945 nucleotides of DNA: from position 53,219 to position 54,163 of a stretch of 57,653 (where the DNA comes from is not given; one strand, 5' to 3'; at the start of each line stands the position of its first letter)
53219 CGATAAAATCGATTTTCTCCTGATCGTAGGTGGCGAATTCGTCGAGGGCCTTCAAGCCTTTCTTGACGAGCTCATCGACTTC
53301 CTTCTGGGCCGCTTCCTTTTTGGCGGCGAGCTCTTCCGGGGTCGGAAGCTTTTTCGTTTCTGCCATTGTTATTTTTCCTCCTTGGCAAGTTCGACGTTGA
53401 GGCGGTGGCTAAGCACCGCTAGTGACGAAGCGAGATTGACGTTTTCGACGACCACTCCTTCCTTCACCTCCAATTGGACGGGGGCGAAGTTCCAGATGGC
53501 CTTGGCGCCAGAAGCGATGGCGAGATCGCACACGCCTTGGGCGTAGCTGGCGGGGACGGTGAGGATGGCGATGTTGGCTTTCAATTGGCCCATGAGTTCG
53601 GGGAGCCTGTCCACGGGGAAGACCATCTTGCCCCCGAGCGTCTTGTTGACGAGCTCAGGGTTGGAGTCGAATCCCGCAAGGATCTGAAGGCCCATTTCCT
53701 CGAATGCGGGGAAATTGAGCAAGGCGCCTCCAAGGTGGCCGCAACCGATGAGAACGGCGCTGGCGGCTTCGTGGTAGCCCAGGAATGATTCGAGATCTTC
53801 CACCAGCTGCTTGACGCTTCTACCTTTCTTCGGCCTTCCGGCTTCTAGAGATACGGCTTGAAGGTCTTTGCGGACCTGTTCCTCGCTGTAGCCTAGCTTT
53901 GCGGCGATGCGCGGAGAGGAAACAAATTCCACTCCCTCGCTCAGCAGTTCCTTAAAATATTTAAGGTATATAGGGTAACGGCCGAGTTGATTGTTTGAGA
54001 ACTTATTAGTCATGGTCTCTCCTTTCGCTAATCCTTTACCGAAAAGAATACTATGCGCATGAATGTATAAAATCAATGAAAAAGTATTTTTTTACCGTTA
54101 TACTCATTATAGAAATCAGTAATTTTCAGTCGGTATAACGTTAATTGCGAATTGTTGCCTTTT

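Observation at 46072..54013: rex-adhE is fused to an hfsABCD-like putative H2-sensing signalling module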

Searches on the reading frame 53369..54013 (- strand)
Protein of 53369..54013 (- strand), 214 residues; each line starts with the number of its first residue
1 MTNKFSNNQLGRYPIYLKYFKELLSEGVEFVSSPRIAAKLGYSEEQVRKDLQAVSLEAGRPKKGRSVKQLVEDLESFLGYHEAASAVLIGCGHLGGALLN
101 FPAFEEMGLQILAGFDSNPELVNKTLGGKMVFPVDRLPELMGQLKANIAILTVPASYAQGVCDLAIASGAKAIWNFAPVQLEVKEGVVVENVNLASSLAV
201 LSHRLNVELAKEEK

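Call 3: search_protein_families(library=pfam, proteins=[window:53369-54013:-], max_evalue=0.01)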
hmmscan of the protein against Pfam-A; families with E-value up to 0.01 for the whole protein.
window:53369-54013:- (214 aa): 2 families
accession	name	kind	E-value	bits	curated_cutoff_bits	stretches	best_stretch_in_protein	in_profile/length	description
PF02629.25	CoA_binding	-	1.1e-17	65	22.3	1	83-179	3-97/97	CoA binding domain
PF06971.19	Put_DNA-bind_N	-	2.4e-13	50.4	27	1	9-51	6-48/49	Putative DNA-binding protein N-terminus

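Call 4: search_protein_families(library=ncbifam, proteins=[window:53369-54013:-], max_evalue=0.01)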
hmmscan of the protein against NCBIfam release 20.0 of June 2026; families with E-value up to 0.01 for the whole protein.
window:53369-54013:- (214 aa): 9 families
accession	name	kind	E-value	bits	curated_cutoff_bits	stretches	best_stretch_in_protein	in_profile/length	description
NF003994.0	PRK05472.2-3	equivalog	3.4e-72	242.3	130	1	3-212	7-215/217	redox-sensing transcriptional repressor Rex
NF003996.0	PRK05472.2-5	equivalog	3.2e-53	180.7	138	1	5-211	2-205/209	redox-sensing transcriptional repressor Rex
NF003995.0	PRK05472.2-4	subfamily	8.9e-50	169.2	126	1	3-208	4-208/213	redox-sensing transcriptional repressor Rex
NF003990.0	PRK05472.1-4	equivalog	3.4e-49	167.3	233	1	4-208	6-209/214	redox-sensing transcriptional repressor Rex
NF003992.0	PRK05472.2-1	equivalog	8.3e-44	149.6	226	1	9-204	25-219/249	redox-sensing transcriptional repressor Rex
NF003993.0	PRK05472.2-2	equivalog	8.6e-43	146.3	217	1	7-208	8-208/212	redox-sensing transcriptional repressor Rex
NF003989.0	PRK05472.1-3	equivalog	5.5e-35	121.1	177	1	4-203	7-205/215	redox-sensing transcriptional repressor Rex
NF003988.0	PRK05472.1-1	equivalog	1.7e-29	103.3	321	1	11-203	13-206/214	redox-sensing transcriptional repressor Rex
NF003991.0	PRK05472.1-5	equivalog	1.2e-21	77.6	198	1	4-200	6-201/211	redox-sensing transcriptional repressor Rex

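Call 39: search_solved_structures(query=window:53369-54013:-, max_evalue=0.001, show_alignments=3)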
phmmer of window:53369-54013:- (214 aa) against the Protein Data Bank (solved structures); distinct sequences matched with E-value up to 0.001: 8.
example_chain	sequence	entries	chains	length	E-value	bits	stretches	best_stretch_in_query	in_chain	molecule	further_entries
3wg9_A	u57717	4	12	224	1e-35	126.6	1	10-208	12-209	Redox-sensing transcriptional repressor rex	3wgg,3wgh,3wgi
2dt5_A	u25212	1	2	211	5.6e-28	101.3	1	10-204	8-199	AT-rich DNA-binding protein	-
5zz5_A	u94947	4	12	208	6.5e-28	101.1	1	14-204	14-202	Redox-sensing transcriptional repressor Rex | Redox-sensing transcriptional repressor Rex 1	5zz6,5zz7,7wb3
1xcb_A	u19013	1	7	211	7.4e-28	100.9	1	10-204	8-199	Redox-sensing transcriptional repressor rex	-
3ikt_A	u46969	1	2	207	9.6e-28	100.5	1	10-203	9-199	Redox-sensing transcriptional repressor rex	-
3ikv_A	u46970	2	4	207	1.3e-27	100.1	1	10-203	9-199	Redox-sensing transcriptional repressor rex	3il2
3keo_A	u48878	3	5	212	4e-27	98.5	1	12-206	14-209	Redox-sensing transcriptional repressor rex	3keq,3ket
2vt2_A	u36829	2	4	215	6.7e-22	81.5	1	10-203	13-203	REDOX-SENSING TRANSCRIPTIONAL REPRESSOR REX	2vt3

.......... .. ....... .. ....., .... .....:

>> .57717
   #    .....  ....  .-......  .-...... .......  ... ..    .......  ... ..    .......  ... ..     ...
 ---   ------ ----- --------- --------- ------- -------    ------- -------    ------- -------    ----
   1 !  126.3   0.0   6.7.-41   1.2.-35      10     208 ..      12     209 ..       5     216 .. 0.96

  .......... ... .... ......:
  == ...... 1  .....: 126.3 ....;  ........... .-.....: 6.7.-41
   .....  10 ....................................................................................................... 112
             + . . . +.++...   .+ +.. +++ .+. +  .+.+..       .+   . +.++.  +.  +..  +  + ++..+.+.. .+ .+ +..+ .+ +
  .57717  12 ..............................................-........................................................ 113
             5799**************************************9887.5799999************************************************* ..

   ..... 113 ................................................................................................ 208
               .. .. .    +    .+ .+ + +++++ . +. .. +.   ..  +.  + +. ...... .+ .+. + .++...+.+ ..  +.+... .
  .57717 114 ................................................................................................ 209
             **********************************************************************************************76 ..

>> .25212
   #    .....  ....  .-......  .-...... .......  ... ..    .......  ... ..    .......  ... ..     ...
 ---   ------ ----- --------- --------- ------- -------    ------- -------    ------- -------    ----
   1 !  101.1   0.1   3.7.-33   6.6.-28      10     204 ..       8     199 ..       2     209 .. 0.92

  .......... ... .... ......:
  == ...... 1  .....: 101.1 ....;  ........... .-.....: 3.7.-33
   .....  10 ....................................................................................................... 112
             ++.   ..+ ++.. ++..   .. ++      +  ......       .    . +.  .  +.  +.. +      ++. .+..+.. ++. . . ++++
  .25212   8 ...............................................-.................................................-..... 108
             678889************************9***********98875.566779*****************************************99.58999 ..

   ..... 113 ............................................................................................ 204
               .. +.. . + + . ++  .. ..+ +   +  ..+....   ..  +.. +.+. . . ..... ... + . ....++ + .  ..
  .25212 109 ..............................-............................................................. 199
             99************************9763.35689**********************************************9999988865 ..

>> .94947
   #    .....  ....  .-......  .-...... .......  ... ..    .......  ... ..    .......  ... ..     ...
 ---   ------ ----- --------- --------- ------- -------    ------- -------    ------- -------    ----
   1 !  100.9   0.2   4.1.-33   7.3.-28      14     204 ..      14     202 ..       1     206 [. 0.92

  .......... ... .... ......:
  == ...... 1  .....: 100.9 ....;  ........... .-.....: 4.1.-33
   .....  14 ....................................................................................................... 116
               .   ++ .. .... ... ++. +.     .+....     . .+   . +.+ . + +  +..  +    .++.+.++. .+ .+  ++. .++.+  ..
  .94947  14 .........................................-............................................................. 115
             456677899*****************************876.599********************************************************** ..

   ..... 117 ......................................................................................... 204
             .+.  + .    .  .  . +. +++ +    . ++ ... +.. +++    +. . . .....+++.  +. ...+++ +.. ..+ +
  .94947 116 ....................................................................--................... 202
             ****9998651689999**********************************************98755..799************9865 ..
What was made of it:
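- On Rex redox-sensing repressor: The best solved relative is 3wg9 at E = 1e-35 (call 39).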

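Call 84: find_homologous_proteins(query=window:53369-54013:-, max_evalue=1e-15)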
Query window:53369-54013:- (214 aa): 4231 proteins with E <= 1e-15 among 4787 candidates; the best 120 are listed.
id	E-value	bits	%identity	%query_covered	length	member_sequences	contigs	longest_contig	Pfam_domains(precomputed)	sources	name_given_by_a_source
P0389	4.0e-133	459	100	100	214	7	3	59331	PF02629.26,PF06971.20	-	-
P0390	8.0e-118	409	87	100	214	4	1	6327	PF02629.26,PF06971.20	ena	-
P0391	4.5e-117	407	88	100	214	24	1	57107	PF02629.26,PF06971.20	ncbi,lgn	-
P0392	1.5e-116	405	86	100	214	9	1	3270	PF02629.26,PF06971.20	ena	-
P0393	5.2e-116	403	86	100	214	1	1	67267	PF02629.26,PF06971.20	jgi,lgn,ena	jgi:redox-sensing transcriptional repressor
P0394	7.9e-115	400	86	100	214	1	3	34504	PF02629.26,PF06971.20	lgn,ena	-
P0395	1.4e-114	399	87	98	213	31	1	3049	PF02629.26,PF06971.20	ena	-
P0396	1.0e-113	396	85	100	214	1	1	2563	PF02629.26,PF06971.20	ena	-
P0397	2.4e-113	395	86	98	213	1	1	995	PF02629.26,PF06971.20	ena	-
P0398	8.7e-102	357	78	98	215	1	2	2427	PF02629.26,PF06971.20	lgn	-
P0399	1.4e-93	330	72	98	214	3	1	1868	PF02629.26,PF06971.20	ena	-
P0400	2.0e-93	330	72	98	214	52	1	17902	PF02629.26,PF06971.20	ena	-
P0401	5.3e-92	325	72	99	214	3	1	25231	PF02629.26,PF06971.20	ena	-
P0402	1.2e-91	324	70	99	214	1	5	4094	PF02629.26,PF06971.20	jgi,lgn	jgi:redox-sensing transcriptional repressor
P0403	6.0e-91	322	69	99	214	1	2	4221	PF02629.26,PF06971.20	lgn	-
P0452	2.9e-83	297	66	98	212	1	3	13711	PF02629.26,PF06971.20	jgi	jgi:redox-sensing transcriptional repressor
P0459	2.3e-82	294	67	95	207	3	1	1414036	PF02629.26,PF06971.20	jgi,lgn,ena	-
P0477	1.7e-80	288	64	98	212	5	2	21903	PF02629.26,PF06971.20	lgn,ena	-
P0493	8.0e-78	279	62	98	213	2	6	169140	PF02629.26,PF06971.20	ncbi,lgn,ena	-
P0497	1.1e-77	278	61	99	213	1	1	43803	PF02629.26,PF06971.20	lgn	-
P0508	2.8e-76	274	63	99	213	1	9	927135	PF02629.26,PF06971.20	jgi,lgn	jgi:redox-sensing transcriptional repressor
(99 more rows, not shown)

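Call 86: find_encoding_contigs(protein=P0459, flank=10000, max_places=2)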
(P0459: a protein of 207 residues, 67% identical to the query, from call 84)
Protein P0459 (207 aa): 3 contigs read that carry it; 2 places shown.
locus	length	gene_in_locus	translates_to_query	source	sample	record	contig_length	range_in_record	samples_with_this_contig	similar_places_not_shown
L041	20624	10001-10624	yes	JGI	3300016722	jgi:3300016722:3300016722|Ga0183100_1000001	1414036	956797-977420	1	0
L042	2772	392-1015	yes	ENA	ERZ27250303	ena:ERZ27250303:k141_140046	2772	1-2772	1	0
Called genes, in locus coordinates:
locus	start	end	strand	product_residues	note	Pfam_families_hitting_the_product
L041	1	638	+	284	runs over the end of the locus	PF10920:DUF2705 (weak)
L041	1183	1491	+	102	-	PF04993:TfoX_N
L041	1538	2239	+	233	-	-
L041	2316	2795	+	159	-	-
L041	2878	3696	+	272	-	PF01209:Ubie_methyltran (weak), PF13489:Methyltransf_23, PF05175:MTS, PF13847:Methyltransf_31, PF08241:Methyltransf_11, PF08242:Methyltransf_12, PF13649:Methyltransf_25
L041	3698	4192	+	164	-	PF00583:Acetyltransf_1, PF13673:Acetyltransf_10, PF13508:Acetyltransf_7, PF08445:FR47 (weak)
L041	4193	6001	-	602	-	PF00664:ABC_membrane, PF02463:SMC_N (faint), PF00005:ABC_tran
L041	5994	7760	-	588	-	PF00664:ABC_membrane, PF00005:ABC_tran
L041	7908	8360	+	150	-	PF01047:MarR (weak), PF12802:MarR_2 (weak), PF13601:HTH_34 (weak)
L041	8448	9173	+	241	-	PF03009:GDPD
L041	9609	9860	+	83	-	PF02604:PhdYeFM_antitox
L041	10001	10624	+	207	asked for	PF06971:Put_DNA-bind_N, PF02629:CoA_binding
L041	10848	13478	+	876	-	PF00171:Aldedh, PF13685:Fe-ADH_2 (faint), PF00465:Fe-ADH, PF25137:ADH_Fe_C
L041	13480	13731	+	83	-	PF01257:2Fe-2S_thioredx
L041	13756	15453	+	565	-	PF00037:Fer4 (faint), PF12838:Fer4_7 (faint), PF13237:Fer4_10 (weak), PF13188:PAS_8 (faint), PF02906:Fe_hyd_lg_C, PF04060:FeS, PF00989:PAS (weak)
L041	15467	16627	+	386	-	PF07228:SpoIIE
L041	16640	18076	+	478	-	PF12838:Fer4_7 (weak), PF00037:Fer4, PF12837:Fer4_6 (weak), PF12838:Fer4_7 (weak), PF25160:LdpA_Fe-S-bd (weak), PF00037:Fer4, PF12797:Fer4_2 (weak), PF02906:Fe_hyd_lg_C, +5 more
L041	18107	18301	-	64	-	-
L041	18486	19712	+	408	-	PF08757:CotH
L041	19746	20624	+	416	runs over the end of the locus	PF07690:MFS_1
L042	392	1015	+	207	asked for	PF06971:Put_DNA-bind_N, PF02629:CoA_binding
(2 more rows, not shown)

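Call 87: find_encoding_contigs(protein=P0508, flank=10000, max_places=2)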
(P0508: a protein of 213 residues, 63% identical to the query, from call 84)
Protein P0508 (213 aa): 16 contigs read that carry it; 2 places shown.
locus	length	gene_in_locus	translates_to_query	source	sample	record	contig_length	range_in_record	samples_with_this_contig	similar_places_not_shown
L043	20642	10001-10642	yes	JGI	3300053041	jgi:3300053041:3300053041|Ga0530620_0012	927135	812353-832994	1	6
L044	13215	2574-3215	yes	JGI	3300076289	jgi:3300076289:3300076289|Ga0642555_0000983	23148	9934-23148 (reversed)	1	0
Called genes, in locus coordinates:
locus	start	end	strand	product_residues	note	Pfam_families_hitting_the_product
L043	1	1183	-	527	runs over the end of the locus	PF07690:MFS_1, PF13347:MFS_2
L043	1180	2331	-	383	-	PF01408:GFO_IDH_MocA, PF02894:GFO_IDH_MocA_C, PF22725:GFO_IDH_MocA_C3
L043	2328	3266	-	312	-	PF01261:AP_endonuc_2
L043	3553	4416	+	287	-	PF02311:AraC_binding, PF00165:HTH_AraC, PF12833:HTH_18, PF00165:HTH_AraC (weak)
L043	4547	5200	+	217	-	PF00440:TetR_N (weak)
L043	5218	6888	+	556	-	PF07690:MFS_1, PF13347:MFS_2, PF07690:MFS_1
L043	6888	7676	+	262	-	PF00753:Lactamase_B, PF23023:Anti-Pycsar_Apyc1 (weak)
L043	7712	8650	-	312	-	-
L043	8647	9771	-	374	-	PF00149:Metallophos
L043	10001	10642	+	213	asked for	PF06971:Put_DNA-bind_N, PF02629:CoA_binding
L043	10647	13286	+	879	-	PF00171:Aldedh, PF00465:Fe-ADH, PF13685:Fe-ADH_2 (faint), PF25137:ADH_Fe_C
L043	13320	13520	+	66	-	-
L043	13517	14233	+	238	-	PF00072:Response_reg, PF04397:LytTR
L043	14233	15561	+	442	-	PF14501:HATPase_c_5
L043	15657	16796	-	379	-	PF09479:Flg_new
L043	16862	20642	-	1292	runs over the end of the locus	PF01915:Glyco_hydro_3_C, PF14310:Fn3-like, PF00933:Glyco_hydro_3, PF05345:He_PIG, PF09479:Flg_new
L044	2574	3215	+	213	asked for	PF06971:Put_DNA-bind_N, PF02629:CoA_binding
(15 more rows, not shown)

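Call 94: find_encoding_contigs(protein=P0493, flank=10000, max_places=1)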
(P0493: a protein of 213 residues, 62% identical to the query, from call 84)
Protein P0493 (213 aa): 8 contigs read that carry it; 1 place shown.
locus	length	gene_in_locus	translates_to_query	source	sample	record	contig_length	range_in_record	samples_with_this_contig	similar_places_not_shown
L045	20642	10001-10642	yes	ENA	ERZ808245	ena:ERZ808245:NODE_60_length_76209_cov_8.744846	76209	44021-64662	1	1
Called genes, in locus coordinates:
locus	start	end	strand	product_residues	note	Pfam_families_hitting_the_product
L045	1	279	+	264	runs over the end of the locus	PF02254:TrkA_N, PF02080:TrkA_C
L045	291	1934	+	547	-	PF02386:TrkH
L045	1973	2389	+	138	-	PF09424:YqeY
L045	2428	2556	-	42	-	-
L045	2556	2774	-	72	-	-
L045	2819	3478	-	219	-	PF04237:YjbR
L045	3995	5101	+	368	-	-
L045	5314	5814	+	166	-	PF01035:DNA_binding_1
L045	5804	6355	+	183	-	PF03352:Adenine_glyco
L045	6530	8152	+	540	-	PF04231:Endonuclease_1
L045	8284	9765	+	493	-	PF07690:MFS_1, PF00083:Sugar_tr, PF07690:MFS_1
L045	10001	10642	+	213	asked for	PF06971:Put_DNA-bind_N, PF02629:CoA_binding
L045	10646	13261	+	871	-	PF00171:Aldedh, PF00465:Fe-ADH, PF13685:Fe-ADH_2 (weak), PF25137:ADH_Fe_C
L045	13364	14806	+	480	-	PF12838:Fer4_7, PF12797:Fer4_2 (weak), PF00037:Fer4, PF12837:Fer4_6, PF13183:Fer4_8 (weak), PF13237:Fer4_10 (weak), PF00037:Fer4, PF02906:Fe_hyd_lg_C, +7 more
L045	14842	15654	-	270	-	PF08032:SpoU_sub_bind (weak), PF00588:SpoU_methylase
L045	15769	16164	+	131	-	-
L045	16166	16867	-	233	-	-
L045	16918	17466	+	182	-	PF00293:NUDIX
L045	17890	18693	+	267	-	PF00376:MerR, PF13411:MerR_1, PF06445:GyrI-like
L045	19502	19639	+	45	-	-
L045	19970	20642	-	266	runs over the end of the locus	PF00165:HTH_AraC (weak), PF12833:HTH_18, PF00165:HTH_AraC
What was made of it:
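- L045 has rex-adhE-hydrogenase without fdx, hydS or PP2C (call 94), so the group-B enzyme stands alone.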

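Call 95: find_encoding_contigs(protein=P0497, flank=10000, max_places=1)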
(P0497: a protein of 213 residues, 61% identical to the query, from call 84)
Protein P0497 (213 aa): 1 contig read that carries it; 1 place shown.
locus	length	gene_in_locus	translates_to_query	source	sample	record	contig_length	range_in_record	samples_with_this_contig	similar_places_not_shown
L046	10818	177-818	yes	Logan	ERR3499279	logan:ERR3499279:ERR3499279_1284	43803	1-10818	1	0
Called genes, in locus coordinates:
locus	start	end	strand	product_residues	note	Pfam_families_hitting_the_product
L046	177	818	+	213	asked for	PF06971:Put_DNA-bind_N, PF02629:CoA_binding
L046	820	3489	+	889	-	PF00171:Aldedh, PF00465:Fe-ADH, PF25137:ADH_Fe_C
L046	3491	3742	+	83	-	PF01257:2Fe-2S_thioredx (weak)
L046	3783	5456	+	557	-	PF13187:Fer4_9 (faint), PF13237:Fer4_10, PF02906:Fe_hyd_lg_C, PF04060:FeS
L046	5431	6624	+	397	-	PF07228:SpoIIE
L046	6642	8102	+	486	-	PF12838:Fer4_7 (weak), PF13237:Fer4_10 (weak), PF00037:Fer4 (weak), PF12837:Fer4_6 (weak), PF13484:Fer4_16 (weak), PF13534:Fer4_17 (weak), PF00037:Fer4, PF02906:Fe_hyd_lg_C, +5 more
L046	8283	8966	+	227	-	PF00005:ABC_tran, PF13304:AAA_21 (weak)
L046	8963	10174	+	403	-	PF12679:ABC2_membrane_2, PF12698:ABC2_membrane_3, PF01061:ABC2_membrane (weak)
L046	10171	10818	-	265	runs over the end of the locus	PF02535:Zip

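Call 96: find_encoding_contigs(protein=P0452, flank=10000, max_places=1)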
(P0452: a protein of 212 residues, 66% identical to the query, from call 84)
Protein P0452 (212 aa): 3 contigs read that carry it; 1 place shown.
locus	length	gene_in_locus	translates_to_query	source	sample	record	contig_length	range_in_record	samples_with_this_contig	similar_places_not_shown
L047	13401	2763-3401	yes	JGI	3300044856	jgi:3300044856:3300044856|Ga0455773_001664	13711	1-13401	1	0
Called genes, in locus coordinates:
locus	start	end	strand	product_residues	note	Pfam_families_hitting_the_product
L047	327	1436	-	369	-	PF13657:Couple_hipA, PF07804:HipA_C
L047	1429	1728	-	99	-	PF13443:HTH_26 (faint), PF01381:HTH_3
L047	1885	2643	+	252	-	PF12146:Hydrolase_4, PF00561:Abhydrolase_1 (weak), PF12697:Abhydrolase_6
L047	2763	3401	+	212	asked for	PF06971:Put_DNA-bind_N, PF02629:CoA_binding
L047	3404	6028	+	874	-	PF00171:Aldedh, PF00465:Fe-ADH, PF13685:Fe-ADH_2 (faint), PF25137:ADH_Fe_C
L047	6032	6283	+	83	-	PF01257:2Fe-2S_thioredx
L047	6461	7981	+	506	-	PF02906:Fe_hyd_lg_C, PF04060:FeS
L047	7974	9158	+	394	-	PF07228:SpoIIE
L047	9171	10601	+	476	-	PF12838:Fer4_7, PF14697:Fer4_21 (weak), PF00037:Fer4, PF12837:Fer4_6, PF13237:Fer4_10 (weak), PF13484:Fer4_16 (weak), PF00037:Fer4, PF02906:Fe_hyd_lg_C, +7 more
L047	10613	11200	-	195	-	-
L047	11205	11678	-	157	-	PF12844:HTH_19, PF13560:HTH_31 (weak), PF01381:HTH_3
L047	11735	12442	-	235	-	PF00588:SpoU_methylase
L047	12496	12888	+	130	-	PF18812:PBECR3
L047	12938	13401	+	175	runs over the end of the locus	PF00293:NUDIX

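Call 97: find_encoding_contigs(protein=P0477, flank=10000, max_places=1)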
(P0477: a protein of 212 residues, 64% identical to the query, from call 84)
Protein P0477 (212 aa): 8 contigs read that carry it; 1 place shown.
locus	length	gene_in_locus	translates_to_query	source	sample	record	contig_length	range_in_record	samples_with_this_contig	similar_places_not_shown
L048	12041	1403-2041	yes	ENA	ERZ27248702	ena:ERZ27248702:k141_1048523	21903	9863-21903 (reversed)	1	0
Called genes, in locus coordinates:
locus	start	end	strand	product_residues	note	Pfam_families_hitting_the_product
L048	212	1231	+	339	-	PF01381:HTH_3, PF12844:HTH_19 (weak), PF13443:HTH_26 (weak), PF13560:HTH_31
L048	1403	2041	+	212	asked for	PF06971:Put_DNA-bind_N, PF02629:CoA_binding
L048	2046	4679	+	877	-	PF00171:Aldedh, PF13685:Fe-ADH_2 (faint), PF00465:Fe-ADH, PF25137:ADH_Fe_C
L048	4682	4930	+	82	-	PF01257:2Fe-2S_thioredx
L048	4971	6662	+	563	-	PF00037:Fer4 (faint), PF13237:Fer4_10 (weak), PF02906:Fe_hyd_lg_C, PF04060:FeS, PF00989:PAS (weak)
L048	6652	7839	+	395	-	PF07228:SpoIIE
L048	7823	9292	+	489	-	PF12838:Fer4_7, PF14697:Fer4_21 (weak), PF00037:Fer4, PF12797:Fer4_2 (weak), PF12837:Fer4_6 (weak), PF13183:Fer4_8 (weak), PF00037:Fer4, PF02906:Fe_hyd_lg_C, +7 more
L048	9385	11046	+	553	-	PF08757:CotH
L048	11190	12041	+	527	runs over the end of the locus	PF08757:CotH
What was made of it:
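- Tried and rejected: However, three non-Ser variants (P0497, P0452, P0477) sit in complete sensor-containing clusters (calls 95-97).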
